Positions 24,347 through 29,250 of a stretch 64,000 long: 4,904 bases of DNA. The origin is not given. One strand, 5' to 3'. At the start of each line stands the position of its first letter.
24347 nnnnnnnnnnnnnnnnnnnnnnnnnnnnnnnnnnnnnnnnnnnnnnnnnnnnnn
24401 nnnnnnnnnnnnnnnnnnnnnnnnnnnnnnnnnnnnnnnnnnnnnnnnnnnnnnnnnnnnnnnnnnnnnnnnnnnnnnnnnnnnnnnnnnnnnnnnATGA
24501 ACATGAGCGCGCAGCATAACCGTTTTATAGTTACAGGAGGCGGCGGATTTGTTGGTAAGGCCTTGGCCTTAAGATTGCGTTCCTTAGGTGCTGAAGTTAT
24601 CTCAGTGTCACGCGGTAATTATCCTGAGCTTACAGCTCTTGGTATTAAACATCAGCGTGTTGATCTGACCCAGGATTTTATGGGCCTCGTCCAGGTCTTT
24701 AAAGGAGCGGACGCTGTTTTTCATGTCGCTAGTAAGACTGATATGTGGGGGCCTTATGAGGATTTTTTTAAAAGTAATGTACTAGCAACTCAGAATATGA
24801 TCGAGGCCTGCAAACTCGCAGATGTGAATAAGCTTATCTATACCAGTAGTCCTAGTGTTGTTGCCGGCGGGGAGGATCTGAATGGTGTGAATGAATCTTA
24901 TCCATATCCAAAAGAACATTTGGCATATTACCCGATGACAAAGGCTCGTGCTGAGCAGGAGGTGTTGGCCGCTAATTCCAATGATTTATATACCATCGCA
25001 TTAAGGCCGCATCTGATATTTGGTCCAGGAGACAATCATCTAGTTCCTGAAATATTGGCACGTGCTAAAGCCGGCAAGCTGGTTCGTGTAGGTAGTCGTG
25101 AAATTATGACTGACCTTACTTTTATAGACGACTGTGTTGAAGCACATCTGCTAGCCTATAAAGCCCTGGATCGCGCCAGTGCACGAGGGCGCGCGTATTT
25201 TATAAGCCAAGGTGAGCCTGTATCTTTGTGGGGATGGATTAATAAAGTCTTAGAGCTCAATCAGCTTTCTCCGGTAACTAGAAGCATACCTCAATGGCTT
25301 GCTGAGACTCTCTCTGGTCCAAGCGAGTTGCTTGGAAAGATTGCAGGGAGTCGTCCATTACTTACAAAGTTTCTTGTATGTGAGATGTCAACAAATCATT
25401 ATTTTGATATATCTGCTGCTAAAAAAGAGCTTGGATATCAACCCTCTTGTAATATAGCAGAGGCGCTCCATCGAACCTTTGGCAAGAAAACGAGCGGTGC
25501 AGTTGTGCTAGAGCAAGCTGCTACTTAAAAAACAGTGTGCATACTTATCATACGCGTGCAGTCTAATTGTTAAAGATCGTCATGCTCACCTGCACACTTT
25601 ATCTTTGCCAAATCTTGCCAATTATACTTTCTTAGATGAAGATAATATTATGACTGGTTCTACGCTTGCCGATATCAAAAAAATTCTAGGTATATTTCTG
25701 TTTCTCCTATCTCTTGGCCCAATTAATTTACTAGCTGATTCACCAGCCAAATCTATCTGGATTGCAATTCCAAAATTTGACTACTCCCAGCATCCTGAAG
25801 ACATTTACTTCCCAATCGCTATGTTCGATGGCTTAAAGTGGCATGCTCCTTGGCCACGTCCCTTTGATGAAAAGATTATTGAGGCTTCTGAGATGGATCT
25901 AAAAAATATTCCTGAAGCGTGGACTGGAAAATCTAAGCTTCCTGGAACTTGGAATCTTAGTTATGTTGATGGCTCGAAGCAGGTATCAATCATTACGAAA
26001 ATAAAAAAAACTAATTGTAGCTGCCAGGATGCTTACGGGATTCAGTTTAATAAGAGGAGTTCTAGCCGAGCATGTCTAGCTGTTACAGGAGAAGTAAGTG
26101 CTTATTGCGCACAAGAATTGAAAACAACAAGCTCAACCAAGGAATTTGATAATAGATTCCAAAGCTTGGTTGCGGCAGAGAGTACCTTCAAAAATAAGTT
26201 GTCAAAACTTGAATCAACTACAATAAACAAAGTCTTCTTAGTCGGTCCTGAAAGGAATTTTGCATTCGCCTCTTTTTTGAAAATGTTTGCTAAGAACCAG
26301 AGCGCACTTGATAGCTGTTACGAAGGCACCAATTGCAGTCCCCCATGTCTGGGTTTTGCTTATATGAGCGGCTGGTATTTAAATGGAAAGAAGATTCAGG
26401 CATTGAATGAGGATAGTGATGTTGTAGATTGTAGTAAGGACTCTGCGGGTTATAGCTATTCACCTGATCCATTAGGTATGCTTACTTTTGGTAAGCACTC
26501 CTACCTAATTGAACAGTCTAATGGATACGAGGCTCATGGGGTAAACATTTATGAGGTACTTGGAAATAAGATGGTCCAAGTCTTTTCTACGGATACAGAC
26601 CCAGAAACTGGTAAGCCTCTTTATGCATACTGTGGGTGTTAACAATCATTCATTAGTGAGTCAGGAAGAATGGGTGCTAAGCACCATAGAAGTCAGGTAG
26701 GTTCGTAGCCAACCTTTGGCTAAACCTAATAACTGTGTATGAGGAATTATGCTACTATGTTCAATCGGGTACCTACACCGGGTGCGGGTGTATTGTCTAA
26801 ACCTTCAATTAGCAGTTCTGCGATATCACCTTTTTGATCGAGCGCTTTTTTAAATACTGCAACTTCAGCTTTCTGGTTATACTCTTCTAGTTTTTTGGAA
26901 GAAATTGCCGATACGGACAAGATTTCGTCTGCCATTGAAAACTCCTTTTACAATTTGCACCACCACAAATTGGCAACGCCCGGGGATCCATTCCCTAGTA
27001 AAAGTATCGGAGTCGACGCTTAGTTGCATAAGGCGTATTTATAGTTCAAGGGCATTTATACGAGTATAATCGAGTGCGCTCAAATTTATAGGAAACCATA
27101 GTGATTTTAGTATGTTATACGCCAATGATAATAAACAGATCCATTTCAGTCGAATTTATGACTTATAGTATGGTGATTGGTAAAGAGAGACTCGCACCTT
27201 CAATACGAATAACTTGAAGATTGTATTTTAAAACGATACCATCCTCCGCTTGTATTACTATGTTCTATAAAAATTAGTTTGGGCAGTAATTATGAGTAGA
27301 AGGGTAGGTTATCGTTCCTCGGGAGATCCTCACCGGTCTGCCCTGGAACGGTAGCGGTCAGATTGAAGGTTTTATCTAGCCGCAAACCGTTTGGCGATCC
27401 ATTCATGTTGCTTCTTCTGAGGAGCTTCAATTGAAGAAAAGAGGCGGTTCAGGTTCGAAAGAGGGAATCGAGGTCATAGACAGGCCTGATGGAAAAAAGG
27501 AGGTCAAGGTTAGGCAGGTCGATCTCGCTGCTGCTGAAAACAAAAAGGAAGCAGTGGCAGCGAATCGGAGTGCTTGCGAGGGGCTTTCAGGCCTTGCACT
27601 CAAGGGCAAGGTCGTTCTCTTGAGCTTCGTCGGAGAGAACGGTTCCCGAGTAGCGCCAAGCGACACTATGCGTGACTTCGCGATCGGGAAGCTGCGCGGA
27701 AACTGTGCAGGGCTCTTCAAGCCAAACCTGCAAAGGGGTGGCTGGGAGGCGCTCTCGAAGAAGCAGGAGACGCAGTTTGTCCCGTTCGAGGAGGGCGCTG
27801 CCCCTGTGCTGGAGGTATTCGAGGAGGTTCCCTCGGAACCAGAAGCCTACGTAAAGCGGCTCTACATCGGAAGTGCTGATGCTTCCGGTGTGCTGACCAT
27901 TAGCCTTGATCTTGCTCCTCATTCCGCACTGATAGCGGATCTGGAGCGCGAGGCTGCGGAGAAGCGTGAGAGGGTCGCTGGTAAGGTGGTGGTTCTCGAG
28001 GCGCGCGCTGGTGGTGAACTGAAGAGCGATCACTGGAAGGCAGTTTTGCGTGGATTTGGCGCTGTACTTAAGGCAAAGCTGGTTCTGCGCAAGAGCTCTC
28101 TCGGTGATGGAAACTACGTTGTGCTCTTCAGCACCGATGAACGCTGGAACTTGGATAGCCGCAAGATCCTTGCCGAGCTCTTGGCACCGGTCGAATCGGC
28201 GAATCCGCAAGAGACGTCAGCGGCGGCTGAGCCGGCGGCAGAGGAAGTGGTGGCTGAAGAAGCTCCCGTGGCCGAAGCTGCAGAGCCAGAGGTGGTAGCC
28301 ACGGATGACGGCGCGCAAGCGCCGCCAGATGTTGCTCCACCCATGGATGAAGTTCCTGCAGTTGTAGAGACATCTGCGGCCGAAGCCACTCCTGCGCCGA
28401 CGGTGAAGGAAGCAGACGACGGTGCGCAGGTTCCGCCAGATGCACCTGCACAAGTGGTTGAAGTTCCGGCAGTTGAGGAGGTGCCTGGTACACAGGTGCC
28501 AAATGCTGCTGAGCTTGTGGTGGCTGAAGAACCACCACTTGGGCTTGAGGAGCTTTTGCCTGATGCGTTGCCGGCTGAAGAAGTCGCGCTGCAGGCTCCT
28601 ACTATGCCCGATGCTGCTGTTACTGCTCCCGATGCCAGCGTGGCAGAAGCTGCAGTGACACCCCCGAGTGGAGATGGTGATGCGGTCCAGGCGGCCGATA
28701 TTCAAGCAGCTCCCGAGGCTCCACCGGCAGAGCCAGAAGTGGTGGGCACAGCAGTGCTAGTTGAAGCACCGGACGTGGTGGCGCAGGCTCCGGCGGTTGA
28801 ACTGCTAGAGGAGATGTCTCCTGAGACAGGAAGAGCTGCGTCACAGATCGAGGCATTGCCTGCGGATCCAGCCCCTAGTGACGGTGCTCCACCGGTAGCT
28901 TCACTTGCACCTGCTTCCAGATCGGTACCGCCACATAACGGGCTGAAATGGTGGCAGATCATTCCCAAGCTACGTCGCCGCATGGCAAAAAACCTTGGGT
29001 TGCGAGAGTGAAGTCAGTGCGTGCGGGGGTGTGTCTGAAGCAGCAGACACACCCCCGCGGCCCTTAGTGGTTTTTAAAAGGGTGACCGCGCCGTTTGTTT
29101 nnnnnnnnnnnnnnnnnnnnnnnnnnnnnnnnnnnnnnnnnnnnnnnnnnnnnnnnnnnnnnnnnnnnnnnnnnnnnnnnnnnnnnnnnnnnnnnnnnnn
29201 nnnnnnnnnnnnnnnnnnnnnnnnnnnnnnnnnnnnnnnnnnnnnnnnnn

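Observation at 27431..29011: Compositional island: one visibly GC-rich gene encoding an acidic Pro/Ala/Glu repeat protein, behind a 500-bp AT-rich gap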

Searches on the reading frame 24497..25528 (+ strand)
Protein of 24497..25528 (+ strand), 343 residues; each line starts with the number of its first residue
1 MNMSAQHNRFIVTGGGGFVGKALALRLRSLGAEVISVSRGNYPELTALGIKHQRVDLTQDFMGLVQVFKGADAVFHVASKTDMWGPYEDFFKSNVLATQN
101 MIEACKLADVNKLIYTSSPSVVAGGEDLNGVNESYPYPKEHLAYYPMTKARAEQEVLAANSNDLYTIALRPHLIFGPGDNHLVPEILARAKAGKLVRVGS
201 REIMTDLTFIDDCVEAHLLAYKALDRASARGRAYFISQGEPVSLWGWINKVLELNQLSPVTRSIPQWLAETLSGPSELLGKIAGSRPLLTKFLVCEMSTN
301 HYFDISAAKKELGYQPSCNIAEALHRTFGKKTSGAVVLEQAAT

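Call 8: search_protein_families(library=pfam, proteins=[window:24497-25528:+], max_evalue=0.1)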
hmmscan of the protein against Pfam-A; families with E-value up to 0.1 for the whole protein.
window:24497-25528:+ (343 aa): 9 families
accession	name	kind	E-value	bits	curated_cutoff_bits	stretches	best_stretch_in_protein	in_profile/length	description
PF01073.25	3Beta_HSD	-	2.3e-47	161.8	22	1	11-248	1-261/280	3-beta hydroxysteroid dehydrogenase/isomerase family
PF01370.27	Epimerase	-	1.3e-32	113.6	20.9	1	11-227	2-231/240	NAD dependent epimerase/dehydratase family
PF07993.18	NAD_binding_4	-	3.2e-13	49.9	20.1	1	67-176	85-209/258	Male sterility protein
PF16363.11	GDP_Man_Dehyd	-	4.3e-12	46.6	27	1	11-325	1-330/332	GDP-mannose 4,6 dehydratase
PF04321.23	RmlD_sub_bind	-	4.8e-10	39.4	27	1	10-252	3-228/287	RmlD substrate binding domain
PF13460.12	NAD_binding_10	-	3.2e-09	37.3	27.2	1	14-176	1-149/184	NAD(P)H-binding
PF02719.21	Polysacc_synt_2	-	6.3e-05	22.7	20.2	1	11-118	2-128/293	Polysaccharide biosynthesis protein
PF05368.20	NmrA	-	0.015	15.4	27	1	10-118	5-107/298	NmrA-like family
PF04127.22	DFP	-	0.036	14.3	22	1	9-82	21-94/186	DNA/pantothenate metabolism flavoprotein C-terminal domain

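Call 13: list_cluster_members(proteins=[P0001, window:24497-25525:+, window:25605-26639:+, window:29298-29702:-])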
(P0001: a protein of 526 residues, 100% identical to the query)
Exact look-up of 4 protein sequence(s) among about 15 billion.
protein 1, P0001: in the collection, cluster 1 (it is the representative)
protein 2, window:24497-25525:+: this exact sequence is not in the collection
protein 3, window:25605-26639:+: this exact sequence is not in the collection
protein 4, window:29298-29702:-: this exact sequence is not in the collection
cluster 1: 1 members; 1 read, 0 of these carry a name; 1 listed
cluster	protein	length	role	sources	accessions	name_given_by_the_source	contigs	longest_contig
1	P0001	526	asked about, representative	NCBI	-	-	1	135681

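Call 22: find_related_loci(query=window:24497-25525:+, collection=genome_contigs, flank=10000)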
Query window:24497-25525:+ (343 aa) in genome_contigs; peptide patterns used: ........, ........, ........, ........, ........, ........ (x = any residue, [..] = any of these).
34 stretches matched a pattern; 18 encode a relative of the query (tblastn E <= 1e-3); 18 distinct loci.
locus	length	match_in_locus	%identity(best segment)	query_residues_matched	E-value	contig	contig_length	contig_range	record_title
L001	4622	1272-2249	55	9-329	3e-109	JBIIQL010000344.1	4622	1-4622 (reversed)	MAG: Pirellulales bacterium isolate ME2003-07-11_3300042290_group2_bin72 Rohwer_bin1678_scaffold_18521_c1, whole genome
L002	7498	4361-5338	55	9-329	3e-108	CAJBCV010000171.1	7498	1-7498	MAG: uncultured Planctomycetaceae bacterium isolate Loc090907-1m_bin-358 genome assembly, contig: bin-358:171/573, whole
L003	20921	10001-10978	56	9-329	1e-106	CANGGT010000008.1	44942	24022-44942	MAG: Planctomycetaceae bacterium isolate Jr-28jun17-107 genome assembly, contig: Jr-28jun17-C1046, whole genome shotgun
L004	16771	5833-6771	53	22-329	2e-101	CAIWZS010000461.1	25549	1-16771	MAG: uncultured Planctomycetaceae bacterium isolate LaPlata_bin-2267 genome assembly, contig: bin-2267:461/553, whole ge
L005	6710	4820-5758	53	22-329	3e-101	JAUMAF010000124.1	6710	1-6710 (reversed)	MAG: Pirellulales bacterium isolate P_PIRE17 NODE_36770_length_6710_cov_1.983898, whole genome shotgun sequence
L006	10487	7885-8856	54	11-329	2e-101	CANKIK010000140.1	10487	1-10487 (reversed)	MAG: Planctomycetaceae bacterium isolate RH-9nov16-155 genome assembly, contig: RH-9nov16-C14971, whole genome shotgun s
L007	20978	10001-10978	55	9-329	8e-101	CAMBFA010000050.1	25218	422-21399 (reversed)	MAG: Candidatus Kuenenia stuttgartiensis isolate MoH-02may19-292 genome assembly, contig: MoH-02may19-C2853, whole genom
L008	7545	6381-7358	54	9-329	1e-100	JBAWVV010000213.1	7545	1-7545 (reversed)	MAG: Planctomycetia bacterium isolate ELA020 MAG020_213, whole genome shotgun sequence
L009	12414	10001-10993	47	5-331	9e-95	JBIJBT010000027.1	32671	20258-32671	MAG: Bdellovibrionota bacterium isolate ME2006-08-10D11_3300044971_group2_bin236 Rohwer_bin1194_scaffold_629_c1, whole g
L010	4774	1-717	59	105-340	6e-78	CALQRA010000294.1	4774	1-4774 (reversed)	MAG: Candidatus Kuenenia stuttgartiensis isolate HRSG-H1-bin-26 genome assembly, contig: HRSG-H1-C20940, whole genome sh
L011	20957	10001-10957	45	9-326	1e-76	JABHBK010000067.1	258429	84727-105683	MAG: Nitrospina sp. isolate SI036_bin78 k141_1151404, whole genome shotgun sequence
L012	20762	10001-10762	29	9-254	3e-15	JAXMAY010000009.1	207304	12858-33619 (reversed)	MAG: Gemmataceae bacterium isolate STL-PLA22 C4.68.fa-9, whole genome shotgun sequence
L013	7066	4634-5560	26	8-327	1e-14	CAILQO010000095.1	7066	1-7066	MAG: uncultured Chloroflexi bacterium isolate LaPlata-5m-a_bin-061 genome assembly, contig: bin-061:095/619, whole genom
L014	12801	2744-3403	31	9-220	2e-14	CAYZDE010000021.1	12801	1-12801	MAG TPA_asm: Candidatus Micrarchaeota archaeon isolate SRP104257_co1_393 genome assembly, contig: NODE_3470_length_12801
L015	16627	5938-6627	30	9-223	4e-13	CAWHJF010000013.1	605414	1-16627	MAG: uncultured Sporolactobacillaceae bacterium isolate MFD02923.bin.1.160 genome assembly, contig: contig_6371, whole g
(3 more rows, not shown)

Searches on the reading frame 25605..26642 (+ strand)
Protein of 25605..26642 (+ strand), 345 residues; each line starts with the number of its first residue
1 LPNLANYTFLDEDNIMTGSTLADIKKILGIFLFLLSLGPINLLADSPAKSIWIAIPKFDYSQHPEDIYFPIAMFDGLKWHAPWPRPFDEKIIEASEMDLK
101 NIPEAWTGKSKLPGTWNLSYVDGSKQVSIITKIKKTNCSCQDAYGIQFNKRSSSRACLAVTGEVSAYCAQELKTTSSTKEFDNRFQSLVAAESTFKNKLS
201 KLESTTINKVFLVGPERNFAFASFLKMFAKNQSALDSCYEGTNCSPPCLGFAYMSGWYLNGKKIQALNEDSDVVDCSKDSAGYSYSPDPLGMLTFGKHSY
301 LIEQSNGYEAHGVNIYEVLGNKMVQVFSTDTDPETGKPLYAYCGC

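Call 8: search_protein_families(library=pfam, proteins=[window:25605-26642:+], max_evalue=0.1)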
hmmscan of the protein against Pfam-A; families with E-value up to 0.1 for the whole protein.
window:25605-26642:+ (345 aa): 0 families

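Call 17: search_protein_families(library=ncbifam, proteins=[window:25605-26642:+], max_evalue=0.01)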
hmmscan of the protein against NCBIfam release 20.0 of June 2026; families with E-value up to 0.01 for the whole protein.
window:25605-26642:+ (345 aa): 1 family
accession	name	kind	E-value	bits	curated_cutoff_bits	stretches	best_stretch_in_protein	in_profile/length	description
NF008701.0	PRK11713.5-5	equivalog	0.007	15.8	215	0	184-221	155-191/228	16S rRNA (uracil(1498)-N(3))-methyltransferase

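Call 28: find_homologous_proteins(query=window:25605-26639:+, max_evalue=0.001)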
Query window:25605-26639:+ (345 aa): 1 proteins with E <= 0.001 among 1044 candidates.
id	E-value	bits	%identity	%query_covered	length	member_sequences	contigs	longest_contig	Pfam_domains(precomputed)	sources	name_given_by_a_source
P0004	2.1e-225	765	100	96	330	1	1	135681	-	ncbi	-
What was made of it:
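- The adjacent 345-aa gene is also an orphan (call 28).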

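Call 29: find_encoding_contigs(protein=P0004, flank=10000, max_places=3)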
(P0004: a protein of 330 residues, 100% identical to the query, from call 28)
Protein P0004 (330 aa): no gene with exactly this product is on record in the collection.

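Call 41: search_protein_families(library=phrogs, proteins=[window:25605-26642:+], max_evalue=1)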
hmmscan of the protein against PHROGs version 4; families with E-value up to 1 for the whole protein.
window:25605-26642:+ (345 aa): 0 families

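Call 42: search_protein_families(library=padloc, proteins=[window:25605-26642:+], max_evalue=1)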
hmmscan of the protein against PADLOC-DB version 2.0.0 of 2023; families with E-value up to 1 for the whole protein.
window:25605-26642:+ (345 aa): 0 families

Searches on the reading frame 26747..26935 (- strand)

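Call 17: search_protein_families(library=ncbifam, proteins=[window:26747-26935:-], max_evalue=0.01)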
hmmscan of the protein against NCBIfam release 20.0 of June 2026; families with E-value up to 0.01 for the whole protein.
window:26747-26935:- (62 aa): 0 families

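Call 41: search_protein_families(library=phrogs, proteins=[window:26747-26935:-], max_evalue=1)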
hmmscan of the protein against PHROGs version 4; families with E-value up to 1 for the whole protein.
window:26747-26935:- (62 aa): 1 family
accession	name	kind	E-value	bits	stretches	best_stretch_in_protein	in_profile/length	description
phrog_8367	-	head and packaging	0.086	14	1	6-60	18-72/96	pyramid forming protein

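Call 44: search_protein_families(library=pfam, proteins=[window:26747-26935:-], max_evalue=1)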
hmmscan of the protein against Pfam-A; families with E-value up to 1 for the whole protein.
window:26747-26935:- (62 aa): 1 family
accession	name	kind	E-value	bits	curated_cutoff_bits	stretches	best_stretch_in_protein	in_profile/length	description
PF14070.11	YjfB_motility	-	5.4e-06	26.8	27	1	17-60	11-56/57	Putative motility protein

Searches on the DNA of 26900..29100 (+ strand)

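Call 39: search_rna_families(source=window, start=26900, end=27500, threshold=evalue, max_evalue=1)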
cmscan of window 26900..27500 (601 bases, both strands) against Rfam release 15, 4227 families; matches with E-value up to 1: 0.
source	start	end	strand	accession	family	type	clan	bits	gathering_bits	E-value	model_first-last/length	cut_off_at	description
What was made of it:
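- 26936..27430 (.): 495-bp intergenic gap between the divergent YjfB-like small gene (26747-26935, -) and the target. It presumably holds the promoter and 5' leader. No Rfam match at E<=1 (call 39).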

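Call 71: search_dna_similar(query=window:27290-29100:+, collection=plasmids, mode=distant, max_rows=8, max_evalue=0.001)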
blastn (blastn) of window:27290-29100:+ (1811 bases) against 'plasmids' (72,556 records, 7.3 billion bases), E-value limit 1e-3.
No match.

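Call 72: search_dna_similar(query=window:27290-29100:+, collection=phages, mode=distant, max_rows=8, max_evalue=0.001)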
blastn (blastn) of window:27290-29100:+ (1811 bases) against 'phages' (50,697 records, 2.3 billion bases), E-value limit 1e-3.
No match.

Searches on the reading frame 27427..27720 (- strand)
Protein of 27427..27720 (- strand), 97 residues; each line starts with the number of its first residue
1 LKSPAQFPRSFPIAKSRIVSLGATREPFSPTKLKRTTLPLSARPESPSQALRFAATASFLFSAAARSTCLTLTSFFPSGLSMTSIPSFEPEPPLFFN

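Call 44: search_protein_families(library=pfam, proteins=[window:27427-27720:-], max_evalue=1)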
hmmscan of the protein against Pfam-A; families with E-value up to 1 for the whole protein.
window:27427-27720:- (97 aa): 0 families

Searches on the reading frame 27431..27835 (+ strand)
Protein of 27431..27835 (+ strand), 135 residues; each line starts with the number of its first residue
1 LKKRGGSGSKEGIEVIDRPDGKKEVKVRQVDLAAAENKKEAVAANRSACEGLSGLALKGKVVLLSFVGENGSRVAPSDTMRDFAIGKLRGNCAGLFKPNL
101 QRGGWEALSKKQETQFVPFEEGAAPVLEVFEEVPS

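Call 75: search_protein_families(library=pfam, proteins=[window:27431-27835:+], max_evalue=10)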
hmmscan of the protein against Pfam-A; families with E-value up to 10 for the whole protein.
window:27431-27835:+ (135 aa): 0 families
